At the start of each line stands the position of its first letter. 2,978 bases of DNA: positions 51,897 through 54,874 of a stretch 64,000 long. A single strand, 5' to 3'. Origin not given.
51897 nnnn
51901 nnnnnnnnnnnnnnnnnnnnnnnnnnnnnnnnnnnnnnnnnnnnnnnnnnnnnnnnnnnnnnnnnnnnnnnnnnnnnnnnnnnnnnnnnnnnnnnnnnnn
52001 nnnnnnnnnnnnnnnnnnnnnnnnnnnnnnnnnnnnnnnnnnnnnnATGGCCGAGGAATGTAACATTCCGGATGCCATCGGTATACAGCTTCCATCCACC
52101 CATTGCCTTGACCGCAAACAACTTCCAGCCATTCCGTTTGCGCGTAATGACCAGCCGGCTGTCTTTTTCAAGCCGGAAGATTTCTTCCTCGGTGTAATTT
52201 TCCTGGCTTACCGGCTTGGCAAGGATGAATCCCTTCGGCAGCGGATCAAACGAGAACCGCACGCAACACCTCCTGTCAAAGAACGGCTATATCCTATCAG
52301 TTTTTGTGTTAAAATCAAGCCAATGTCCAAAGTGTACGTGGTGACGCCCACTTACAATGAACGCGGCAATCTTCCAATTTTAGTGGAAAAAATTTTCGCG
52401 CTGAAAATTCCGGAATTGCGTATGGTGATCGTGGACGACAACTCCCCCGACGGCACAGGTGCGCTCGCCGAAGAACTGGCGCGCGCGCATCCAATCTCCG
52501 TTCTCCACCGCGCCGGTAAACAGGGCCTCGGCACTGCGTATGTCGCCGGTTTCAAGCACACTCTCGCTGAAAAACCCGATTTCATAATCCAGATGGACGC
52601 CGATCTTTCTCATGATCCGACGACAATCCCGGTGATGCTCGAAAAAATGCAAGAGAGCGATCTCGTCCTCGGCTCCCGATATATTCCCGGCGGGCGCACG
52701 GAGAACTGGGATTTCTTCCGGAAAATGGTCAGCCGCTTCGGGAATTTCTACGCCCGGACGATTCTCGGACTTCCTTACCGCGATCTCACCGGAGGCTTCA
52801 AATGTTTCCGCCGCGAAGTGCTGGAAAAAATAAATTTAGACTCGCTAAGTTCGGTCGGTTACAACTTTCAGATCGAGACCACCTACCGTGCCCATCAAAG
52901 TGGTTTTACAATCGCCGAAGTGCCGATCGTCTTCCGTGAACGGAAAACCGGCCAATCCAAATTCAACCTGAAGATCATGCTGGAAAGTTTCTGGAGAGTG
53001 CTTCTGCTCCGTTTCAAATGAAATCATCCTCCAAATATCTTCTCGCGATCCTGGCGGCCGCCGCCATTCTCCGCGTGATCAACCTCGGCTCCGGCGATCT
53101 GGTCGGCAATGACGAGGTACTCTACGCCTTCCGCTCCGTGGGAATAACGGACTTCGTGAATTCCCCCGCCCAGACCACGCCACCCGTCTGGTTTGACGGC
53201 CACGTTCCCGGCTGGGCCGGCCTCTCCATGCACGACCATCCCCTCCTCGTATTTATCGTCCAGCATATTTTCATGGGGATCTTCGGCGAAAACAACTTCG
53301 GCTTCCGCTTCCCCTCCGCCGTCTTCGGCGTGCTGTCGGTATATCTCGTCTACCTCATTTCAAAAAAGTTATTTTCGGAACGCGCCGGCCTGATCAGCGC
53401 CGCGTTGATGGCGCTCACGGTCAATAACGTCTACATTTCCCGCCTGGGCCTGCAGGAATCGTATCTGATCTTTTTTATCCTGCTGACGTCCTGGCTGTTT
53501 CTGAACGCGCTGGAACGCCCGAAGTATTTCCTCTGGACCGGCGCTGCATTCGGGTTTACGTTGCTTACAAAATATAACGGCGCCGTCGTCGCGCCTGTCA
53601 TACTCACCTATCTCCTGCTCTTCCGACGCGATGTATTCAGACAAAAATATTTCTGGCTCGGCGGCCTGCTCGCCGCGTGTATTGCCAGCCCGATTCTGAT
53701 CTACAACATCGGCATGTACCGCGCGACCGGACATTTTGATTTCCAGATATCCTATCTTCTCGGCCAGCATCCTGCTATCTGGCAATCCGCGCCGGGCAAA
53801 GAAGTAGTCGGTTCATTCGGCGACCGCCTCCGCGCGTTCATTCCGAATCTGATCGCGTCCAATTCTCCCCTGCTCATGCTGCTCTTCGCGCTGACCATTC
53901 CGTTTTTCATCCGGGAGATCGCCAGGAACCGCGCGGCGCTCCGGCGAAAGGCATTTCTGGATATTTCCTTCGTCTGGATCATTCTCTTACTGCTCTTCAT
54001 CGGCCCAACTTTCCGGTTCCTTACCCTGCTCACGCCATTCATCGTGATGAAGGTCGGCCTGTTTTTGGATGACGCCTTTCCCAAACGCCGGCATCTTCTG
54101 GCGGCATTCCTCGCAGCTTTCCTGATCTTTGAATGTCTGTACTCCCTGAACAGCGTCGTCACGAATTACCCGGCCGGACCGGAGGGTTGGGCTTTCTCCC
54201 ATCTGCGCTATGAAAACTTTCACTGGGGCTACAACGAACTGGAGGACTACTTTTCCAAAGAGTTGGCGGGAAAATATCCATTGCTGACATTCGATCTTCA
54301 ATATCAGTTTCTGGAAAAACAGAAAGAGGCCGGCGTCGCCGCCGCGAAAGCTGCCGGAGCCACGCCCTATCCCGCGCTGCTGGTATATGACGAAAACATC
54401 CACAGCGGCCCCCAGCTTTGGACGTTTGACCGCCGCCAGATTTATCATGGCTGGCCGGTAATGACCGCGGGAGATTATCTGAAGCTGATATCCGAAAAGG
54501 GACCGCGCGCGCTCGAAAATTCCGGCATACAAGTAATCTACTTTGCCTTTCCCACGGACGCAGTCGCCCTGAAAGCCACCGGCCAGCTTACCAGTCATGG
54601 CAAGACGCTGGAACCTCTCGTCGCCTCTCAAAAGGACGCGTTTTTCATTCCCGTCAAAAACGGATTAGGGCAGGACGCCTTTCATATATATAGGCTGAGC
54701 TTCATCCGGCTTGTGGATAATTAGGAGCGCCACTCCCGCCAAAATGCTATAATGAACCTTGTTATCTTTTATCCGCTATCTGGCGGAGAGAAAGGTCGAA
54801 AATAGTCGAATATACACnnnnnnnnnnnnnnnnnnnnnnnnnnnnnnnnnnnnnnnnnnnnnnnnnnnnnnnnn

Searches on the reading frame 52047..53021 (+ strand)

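Call 66: search_protein_families(library=pfam, proteins=[window:52047-53021:+], max_evalue=0.00001)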
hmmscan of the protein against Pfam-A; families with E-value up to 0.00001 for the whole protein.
window:52047-53021:+ (324 aa): 2 families
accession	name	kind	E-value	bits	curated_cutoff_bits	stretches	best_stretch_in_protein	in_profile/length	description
PF00535.33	Glycos_transf_2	-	9.2e-31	107.5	23.3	1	98-262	2-167/168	Glycosyl transferase family 2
PF13641.12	Glyco_tranf_2_3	-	2.6e-08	34.6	27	1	96-302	3-214/230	Glycosyltransferase like family 2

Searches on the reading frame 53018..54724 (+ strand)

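Call 66: search_protein_families(library=pfam, proteins=[window:53018-54724:+], max_evalue=0.00001)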
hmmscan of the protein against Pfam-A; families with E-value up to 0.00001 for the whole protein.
window:53018-54724:+ (568 aa): 2 families
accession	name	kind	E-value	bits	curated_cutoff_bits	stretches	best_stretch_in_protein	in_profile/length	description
PF13231.12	PMT_2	-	3.4e-33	115.6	26.1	1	73-229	1-160/160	Dolichyl-phosphate-mannose-protein mannosyltransferase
PF02366.24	PMT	-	5.4e-16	59.3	22.7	1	85-229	74-233/245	Dolichyl-phosphate-mannose-protein mannosyltransferase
